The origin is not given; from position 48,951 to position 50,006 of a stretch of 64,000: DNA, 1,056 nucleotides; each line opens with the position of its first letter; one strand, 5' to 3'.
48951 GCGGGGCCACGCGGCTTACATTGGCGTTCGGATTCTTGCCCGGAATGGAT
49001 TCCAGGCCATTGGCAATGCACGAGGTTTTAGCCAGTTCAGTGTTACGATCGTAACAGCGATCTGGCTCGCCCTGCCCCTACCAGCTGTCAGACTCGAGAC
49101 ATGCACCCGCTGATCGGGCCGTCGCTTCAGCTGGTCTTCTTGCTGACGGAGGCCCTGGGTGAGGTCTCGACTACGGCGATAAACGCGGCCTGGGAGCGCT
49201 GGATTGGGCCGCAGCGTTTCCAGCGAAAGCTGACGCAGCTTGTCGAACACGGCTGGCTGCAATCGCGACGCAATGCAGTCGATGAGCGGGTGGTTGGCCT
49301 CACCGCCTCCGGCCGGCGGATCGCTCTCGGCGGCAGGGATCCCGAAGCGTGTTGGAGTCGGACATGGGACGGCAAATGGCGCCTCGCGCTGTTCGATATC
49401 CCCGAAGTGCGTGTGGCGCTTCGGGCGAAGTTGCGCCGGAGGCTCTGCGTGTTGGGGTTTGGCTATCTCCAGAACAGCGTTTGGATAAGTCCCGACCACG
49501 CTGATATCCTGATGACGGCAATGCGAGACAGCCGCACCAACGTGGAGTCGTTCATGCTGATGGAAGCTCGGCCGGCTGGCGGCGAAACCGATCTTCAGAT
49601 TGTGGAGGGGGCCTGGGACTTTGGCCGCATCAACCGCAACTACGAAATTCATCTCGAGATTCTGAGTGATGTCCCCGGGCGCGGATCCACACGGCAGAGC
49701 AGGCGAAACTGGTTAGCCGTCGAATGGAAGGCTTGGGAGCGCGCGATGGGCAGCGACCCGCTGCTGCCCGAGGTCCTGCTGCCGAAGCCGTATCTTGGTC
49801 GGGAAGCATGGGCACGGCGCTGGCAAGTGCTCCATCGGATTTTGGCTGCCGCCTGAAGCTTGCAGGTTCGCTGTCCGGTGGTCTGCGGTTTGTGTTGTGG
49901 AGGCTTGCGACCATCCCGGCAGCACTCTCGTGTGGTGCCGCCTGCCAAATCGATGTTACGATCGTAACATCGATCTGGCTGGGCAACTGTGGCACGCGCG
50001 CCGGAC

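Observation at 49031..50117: Orphan PaaX-like regulator bracketed by three copies of a 37-bp element built on a perfect 16-bp palindrome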

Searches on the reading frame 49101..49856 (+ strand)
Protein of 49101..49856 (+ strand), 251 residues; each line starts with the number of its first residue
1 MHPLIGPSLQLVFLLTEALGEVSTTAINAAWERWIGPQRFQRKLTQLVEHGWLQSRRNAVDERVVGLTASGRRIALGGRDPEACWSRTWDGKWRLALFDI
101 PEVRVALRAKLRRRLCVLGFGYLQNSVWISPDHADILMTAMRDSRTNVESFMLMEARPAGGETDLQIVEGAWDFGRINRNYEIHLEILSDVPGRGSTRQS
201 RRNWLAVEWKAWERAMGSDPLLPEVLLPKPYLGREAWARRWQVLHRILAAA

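Call 4: search_protein_families(library=pfam, proteins=[window:49101-49856:+], max_evalue=0.01)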
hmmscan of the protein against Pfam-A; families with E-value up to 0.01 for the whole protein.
window:49101-49856:+ (251 aa): 2 families
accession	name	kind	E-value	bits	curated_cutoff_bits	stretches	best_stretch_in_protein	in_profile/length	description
PF20803.2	PaaX_M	-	1.8e-19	70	24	1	87-167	2-82/83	PaaX protein central Cas2-like domain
PF08223.16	PaaX_C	-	0.0034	18.2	22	1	172-238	1-72/91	PaaX-like protein C-terminal domain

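Call 8: find_homologous_proteins(query=window:49101-49856:+, max_evalue=0.001)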
Query window:49101-49856:+ (251 aa): 361 proteins with E <= 0.001 among 2073 candidates; the best 120 are listed.
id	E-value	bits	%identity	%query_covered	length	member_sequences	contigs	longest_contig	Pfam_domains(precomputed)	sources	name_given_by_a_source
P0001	2.8e-166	569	100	100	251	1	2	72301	PF20803.3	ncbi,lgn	-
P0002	6.4e-125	434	77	100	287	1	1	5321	PF20803.3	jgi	jgi:phenylacetic acid degradation operon negative regulatory protein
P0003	5.9e-121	421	73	100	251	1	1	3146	PF20803.3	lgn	-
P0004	4.2e-89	316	61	94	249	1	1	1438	PF20803.3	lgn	-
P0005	5.2e-87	309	57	99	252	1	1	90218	PF20803.3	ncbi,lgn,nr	ncbi:MAG: PaaX family transcriptional regulator C-terminal domain-containing protein [Opitutaceae ba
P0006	1.7e-85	304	55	100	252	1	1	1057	PF20803.3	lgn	-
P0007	4.4e-84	300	53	98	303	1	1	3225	PF20803.3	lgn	-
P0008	3.3e-82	294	56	100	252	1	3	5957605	PF20803.3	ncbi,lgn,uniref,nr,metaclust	ncbi:PaaX family transcriptional regulator C-terminal domain-containing protein [Opitutus terrae]|un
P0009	3.2e-81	290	55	100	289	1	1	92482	PF20803.3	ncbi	-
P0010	2.3e-80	288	57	96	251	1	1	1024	PF20803.3,PF08223.17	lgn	-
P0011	1.4e-79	285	55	99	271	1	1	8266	PF20803.3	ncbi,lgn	-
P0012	2.9e-78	281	53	99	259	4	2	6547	PF20803.3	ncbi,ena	ncbi:MAG TPA: hypothetical protein VIK52_05040 [Opitutaceae bacterium]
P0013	1.3e-76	275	53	97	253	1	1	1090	PF20803.3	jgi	jgi:phenylacetic acid degradation operon negative regulatory protein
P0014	8.8e-76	273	56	89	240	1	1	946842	PF20803.3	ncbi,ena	-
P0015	1.8e-75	272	52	99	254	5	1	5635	PF20803.3,PF08223.17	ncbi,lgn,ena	ncbi:MAG TPA: PaaX family transcriptional regulator C-terminal domain-containing protein [Opitutacea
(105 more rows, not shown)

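Call 9: search_protein_families(library=ncbifam, proteins=[window:49101-49856:+], max_evalue=1)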
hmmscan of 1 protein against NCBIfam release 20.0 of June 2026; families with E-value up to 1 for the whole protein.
window:49101-49856:+ (251 aa): 3 families
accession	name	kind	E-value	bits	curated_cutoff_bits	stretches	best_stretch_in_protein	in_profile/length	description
TIGR02277.1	PaaX_trns_reg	equivalog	3e-15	56.5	264.55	1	44-239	41-239/279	phenylacetic acid degradation operon negative regulatory protein PaaX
TIGR01573.1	cas2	equivalog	0.038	14.3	24.5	1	94-128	3-38/96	CRISPR-associated endonuclease Cas2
TIGR01889.1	Staph_reg_Sar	paralog_domain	0.2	12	62.6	1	38-67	58-87/109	staphylococcal accessory regulator family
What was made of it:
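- On True PaaX (phenylacetate regulon repressor, TIGR02277 equivalog): 56.5 bits against a cutoff of 264.55 (call 9).
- On CRISPR-Cas adaptation module: TIGR01573 scores 14.3 bits against a cutoff of 24.5 (call 9).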

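Call 10: search_solved_structures(query=window:49101-49856:+, max_evalue=1, show_alignments=2)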
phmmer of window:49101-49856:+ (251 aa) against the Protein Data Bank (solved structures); distinct sequences matched with E-value up to 1: 2.
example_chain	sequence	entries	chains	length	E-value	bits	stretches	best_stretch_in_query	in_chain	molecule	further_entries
8a39_AP1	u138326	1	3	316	2.9e-06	30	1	26-249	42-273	DNA-binding transcriptional repressor of phenylacetic acid degradation, aryl-CoA responsiv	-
3kfw_X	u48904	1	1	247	0.00064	22.3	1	66-233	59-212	Uncharacterized protein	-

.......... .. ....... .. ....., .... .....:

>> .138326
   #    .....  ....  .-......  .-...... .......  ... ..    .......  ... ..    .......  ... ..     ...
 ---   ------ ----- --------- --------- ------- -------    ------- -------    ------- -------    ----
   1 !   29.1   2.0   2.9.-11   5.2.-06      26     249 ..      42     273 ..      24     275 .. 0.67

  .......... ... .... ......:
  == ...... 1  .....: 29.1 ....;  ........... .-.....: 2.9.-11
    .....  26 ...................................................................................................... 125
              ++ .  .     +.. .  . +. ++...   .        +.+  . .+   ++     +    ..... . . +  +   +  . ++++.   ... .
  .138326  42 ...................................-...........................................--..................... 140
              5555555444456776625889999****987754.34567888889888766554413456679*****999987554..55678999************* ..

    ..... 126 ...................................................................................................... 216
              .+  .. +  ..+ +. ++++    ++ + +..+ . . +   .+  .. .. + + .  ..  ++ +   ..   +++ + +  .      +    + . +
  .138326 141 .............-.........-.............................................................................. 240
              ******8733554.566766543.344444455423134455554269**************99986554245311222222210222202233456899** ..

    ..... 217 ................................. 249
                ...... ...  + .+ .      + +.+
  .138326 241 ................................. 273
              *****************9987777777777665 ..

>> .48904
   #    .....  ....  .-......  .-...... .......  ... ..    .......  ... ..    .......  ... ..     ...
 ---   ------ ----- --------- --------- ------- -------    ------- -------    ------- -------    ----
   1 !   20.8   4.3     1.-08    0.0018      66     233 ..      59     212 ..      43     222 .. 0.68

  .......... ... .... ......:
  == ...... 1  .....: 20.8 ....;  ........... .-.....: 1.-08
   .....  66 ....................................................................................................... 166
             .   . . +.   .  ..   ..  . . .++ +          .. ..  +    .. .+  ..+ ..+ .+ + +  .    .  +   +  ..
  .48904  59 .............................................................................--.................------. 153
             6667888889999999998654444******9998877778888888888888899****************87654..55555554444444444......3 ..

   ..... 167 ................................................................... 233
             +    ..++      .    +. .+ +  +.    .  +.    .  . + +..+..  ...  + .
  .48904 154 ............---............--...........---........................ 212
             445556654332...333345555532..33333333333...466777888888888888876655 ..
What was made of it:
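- E. coli PaaX has Glu there and Rv0674 has Thr (call 10).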

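Call 11: find_encoding_contigs(protein=P0002, flank=5000, max_places=3)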
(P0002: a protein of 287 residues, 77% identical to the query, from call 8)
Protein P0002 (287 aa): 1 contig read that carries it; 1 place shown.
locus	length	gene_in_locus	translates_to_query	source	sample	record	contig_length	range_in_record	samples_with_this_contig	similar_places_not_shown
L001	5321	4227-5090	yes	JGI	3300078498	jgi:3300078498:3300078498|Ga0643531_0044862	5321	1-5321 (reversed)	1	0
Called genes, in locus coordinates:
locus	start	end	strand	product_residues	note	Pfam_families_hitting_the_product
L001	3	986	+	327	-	?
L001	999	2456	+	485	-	PF07394:DUF1501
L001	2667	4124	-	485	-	PF01408:GFO_IDH_MocA, PF22725:GFO_IDH_MocA_C3, PF19051:GFO_IDH_MocA_C2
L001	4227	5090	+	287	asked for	PF20803:PaaX_M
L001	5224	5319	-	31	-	?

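Call 12: find_encoding_contigs(protein=P0003, flank=5000, max_places=3)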
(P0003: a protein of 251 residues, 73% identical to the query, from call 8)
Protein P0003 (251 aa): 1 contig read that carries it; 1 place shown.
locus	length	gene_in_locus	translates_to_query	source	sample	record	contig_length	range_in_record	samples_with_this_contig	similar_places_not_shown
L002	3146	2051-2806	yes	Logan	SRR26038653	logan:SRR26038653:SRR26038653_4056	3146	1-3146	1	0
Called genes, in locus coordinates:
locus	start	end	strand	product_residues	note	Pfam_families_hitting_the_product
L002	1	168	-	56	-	?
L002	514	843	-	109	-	PF03551:PadR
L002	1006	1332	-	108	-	PF04828:GFA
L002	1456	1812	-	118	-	PF02627:CMD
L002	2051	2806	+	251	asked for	PF20803:PaaX_M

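Call 13: find_encoding_contigs(protein=P0005, flank=6000, max_places=3)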
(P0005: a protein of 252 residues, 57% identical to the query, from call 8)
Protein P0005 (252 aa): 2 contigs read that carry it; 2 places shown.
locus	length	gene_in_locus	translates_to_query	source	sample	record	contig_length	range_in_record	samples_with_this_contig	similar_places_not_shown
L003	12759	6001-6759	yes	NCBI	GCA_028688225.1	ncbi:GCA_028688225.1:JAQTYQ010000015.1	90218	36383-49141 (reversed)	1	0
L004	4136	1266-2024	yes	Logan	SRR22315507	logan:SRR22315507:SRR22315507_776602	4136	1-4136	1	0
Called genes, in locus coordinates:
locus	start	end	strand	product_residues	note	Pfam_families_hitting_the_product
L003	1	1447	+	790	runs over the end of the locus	-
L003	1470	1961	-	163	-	-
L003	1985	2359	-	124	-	PF00903:Glyoxalase (weak)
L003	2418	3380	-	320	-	PF08220:HTH_DeoR (weak), PF08279:HTH_11, PF19187:HTH_PafC (faint), PF13280:WYL, PF25583:WCX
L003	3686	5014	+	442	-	PF00083:Sugar_tr, PF07690:MFS_1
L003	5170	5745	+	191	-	PF03352:Adenine_glyco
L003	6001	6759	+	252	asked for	PF20803:PaaX_M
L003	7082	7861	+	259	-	PF09997:DUF2238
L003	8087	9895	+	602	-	PF01558:POR, PF01855:POR_N, PF17147:PFOR_II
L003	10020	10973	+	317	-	PF02775:TPP_enzyme_C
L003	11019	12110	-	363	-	-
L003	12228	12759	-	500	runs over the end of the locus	PF07399:Na_H_antiport_3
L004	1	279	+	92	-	?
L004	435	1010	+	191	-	PF03352:Adenine_glyco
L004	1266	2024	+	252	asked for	PF20803:PaaX_M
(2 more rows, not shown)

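Call 14: find_encoding_contigs(protein=P0008, flank=6000, max_places=3)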
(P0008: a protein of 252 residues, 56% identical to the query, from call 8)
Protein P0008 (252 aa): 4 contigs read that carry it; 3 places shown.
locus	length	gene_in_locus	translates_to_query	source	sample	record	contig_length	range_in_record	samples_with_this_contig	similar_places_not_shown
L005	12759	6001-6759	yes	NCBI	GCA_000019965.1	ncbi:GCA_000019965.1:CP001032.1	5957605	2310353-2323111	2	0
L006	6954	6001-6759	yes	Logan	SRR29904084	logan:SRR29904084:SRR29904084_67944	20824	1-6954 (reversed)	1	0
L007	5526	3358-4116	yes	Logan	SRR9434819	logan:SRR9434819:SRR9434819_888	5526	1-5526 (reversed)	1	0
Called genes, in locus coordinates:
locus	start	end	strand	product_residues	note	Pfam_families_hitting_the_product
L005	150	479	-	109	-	PF03551:PadR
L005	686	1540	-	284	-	PF00753:Lactamase_B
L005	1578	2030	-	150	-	PF16798:DUF5069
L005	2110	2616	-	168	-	PF04307:YdjM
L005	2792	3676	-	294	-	PF00881:Nitroreductase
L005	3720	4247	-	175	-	PF00583:Acetyltransf_1, PF13508:Acetyltransf_7 (weak)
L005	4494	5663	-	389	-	PF00406:ADK, PF02224:Cytidylate_kin (faint), PF13207:AAA_17, PF13238:AAA_18 (weak), PF00406:ADK, PF13207:AAA_17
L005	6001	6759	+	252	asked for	PF20803:PaaX_M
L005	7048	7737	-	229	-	-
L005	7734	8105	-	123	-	PF00903:Glyoxalase, PF12681:Glyoxalase_2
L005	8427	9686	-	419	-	PF03033:Glyco_transf_28 (weak), PF00201:UDPGT, PF04101:Glyco_tran_28_C (weak), PF06722:EryCIII-like_C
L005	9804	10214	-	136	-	-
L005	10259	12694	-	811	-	PF12704:MacB_PCD, PF02687:FtsX, PF12704:MacB_PCD, PF02687:FtsX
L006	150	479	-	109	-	PF03551:PadR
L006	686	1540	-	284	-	PF00753:Lactamase_B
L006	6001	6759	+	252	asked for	PF20803:PaaX_M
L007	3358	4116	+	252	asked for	PF20803:PaaX_M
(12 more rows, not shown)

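Call 19: find_related_loci(query=A1, collection=metagenome_contigs, flank=4000)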
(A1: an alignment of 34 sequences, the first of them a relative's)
Query A1 (251 aa) in metagenome_contigs; peptide patterns used: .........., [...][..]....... (x = any residue, [..] = any of these).
600 stretches matched a pattern (row limit reached: there are more); 265 encode a relative of the query (tblastn E <= 1e-3); the best 80 are kept; 80 distinct loci.
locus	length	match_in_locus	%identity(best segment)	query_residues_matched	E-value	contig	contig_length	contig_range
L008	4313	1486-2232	45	1-246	1e-60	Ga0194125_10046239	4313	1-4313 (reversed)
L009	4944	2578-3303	47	11-246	4e-60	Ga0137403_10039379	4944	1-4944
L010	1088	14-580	56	63-251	4e-64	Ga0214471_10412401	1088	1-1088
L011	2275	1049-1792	46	1-244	1e-59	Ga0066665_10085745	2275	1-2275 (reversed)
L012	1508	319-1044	45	9-246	5e-61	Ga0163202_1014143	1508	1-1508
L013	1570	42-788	43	1-244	9e-61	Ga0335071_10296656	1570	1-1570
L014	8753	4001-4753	43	2-244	5e-58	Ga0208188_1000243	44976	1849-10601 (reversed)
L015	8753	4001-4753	43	2-244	1e-57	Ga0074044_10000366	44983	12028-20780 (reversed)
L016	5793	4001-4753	43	2-244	7e-58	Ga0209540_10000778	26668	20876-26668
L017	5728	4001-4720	45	9-244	1e-57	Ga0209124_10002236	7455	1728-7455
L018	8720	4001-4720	45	9-244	1e-57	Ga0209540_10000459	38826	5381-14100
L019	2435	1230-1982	45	1-244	9e-58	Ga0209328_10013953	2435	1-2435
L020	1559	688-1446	43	1-244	9e-60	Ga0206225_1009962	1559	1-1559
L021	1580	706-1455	42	1-246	1e-59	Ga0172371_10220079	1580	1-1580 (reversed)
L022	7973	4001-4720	44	11-244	2e-57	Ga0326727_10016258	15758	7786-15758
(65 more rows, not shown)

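Call 20: find_related_loci(query=A1, collection=viral_contigs, flank=5000)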
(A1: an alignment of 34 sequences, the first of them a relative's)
Query A1 (251 aa) in viral_contigs; peptide patterns used: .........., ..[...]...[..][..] (x = any residue, [..] = any of these).
25 stretches matched a pattern, but none encodes a relative of the query by tblastn (E <= 1e-3).
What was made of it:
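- Tried and rejected: No viral relatives (call 20).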

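Call 42: search_protein_families(library=padloc, proteins=[window:49101-49856:+], max_evalue=0.1)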
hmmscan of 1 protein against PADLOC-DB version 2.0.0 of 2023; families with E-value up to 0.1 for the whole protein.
window:49101-49856:+ (251 aa): 1 family
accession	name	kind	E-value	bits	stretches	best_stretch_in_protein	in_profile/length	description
PDLC00935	Cas2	-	0.01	14.3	1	94-128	3-38/96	CRISPR-associated endonuclease Cas2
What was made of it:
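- Closest known: Cas2 / VapD nucleases. Same: Weak TIGR01573 and PADLOC Cas2 hits cover residues 94-128 (calls 9, 42).
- There is a weak Cas2 hit (calls 9, 42).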

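Call 43: search_protein_families(library=phrogs, proteins=[window:49101-49856:+], max_evalue=0.1)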
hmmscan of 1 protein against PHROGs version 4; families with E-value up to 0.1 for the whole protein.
window:49101-49856:+ (251 aa): 1 family
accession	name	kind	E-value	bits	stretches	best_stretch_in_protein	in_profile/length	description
phrog_2440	-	transcription regulation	0.033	15.1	1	17-80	39-100/126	transcriptional regulator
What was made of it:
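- On REP/RAYT system: No such domain in Pfam, NCBIfam, PHROGs or PADLOC (calls 4, 9, 42, 43).
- No HUH, DDE, tyrosine or serine recombinase motifs or domains were found (calls 4, 9, 42, 43).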

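Call 53: predict_structure(alignment_id=A1)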
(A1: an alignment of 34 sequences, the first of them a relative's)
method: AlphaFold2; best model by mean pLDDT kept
length: 251 residues; sequences in the alignment: 34
mean_pLDDT: 88.2   pTM: 0.84
mean pLDDT of the five models: 88.2, 87.5, 86.2, 86.0, 85.2
residues with pLDDT >= 90: 140; 70-90: 97; 50-70: 12; < 50: 2
segments of 3 or more residues with pLDDT < 50: none
pLDDT, mean of each block of 10 residues (from residue 1): 68 86 90 86 92 90 90 90 94 88 86 88 89 85 69 80 91 97 98 89 92 94 96 97 84 57
secondary structure, 60 per line:
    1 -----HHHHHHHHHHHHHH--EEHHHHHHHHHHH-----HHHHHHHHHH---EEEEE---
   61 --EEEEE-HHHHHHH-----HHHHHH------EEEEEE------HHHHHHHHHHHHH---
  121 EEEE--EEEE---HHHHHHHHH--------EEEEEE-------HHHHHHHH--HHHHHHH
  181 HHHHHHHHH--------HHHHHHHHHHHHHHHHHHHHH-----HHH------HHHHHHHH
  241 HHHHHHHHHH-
elements in order: H6-19 H24-34 H40-49 E53-57 E63-67 H69-75 H81-86 E93-98 H105-117 E121-124 E127-130 H134-142 E151-156 H164-171 H174-189 H198-218 H233-250
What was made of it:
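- On PaaX protein family (Pfam/fold level): The AF2 model has an H-H-H-beta-beta wHTH at residues 6-67 with pLDDT 86-92 (call 53).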

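Call 54: search_dna_similar(query=window:49101-49856:+, collection=plasmids, mode=protein, max_evalue=0.00001, max_rows=15)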
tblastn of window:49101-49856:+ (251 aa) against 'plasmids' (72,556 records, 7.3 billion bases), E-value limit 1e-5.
Records with a match: 4; places in all: 4; records where one place covers at least 80% of the query: 3.
Best place of each record, by identity: <60% 4.
By first word of the organism name: Rhodococcus 2; Streptomyces 1; Nonomuraea 1.
By predicted mobility (MOB-suite, as given by PLSDB): non-mobilizable 2; conjugative 1; mobilizable 1.
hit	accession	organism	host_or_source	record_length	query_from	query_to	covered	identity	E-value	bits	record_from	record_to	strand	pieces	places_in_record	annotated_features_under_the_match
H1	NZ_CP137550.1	Streptomyces sp. N50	Selaginella tamariscina,cell ...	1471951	20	236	86%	32.1%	2e-9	65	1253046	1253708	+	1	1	record has no annotation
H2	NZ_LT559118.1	Nonomuraea gerenzanensis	-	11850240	12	228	86%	29.1%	1e-6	56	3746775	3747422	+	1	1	none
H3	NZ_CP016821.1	Rhodococcus sp. p52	oil-polluted soil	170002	20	237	87%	28.8%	3e-7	58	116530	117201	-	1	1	PaaX family transcriptional regulator C-terminal domain-containing ...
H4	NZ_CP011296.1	Rhodococcus erythropolis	pure culture,soil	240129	44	236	77%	30.9%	1e-5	54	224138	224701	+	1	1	PaaX family transcriptional regulator C-terminal domain-containing ...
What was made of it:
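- Tried and rejected: Plasmids hold only distant actinobacterial PaaX-family proteins (call 54).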
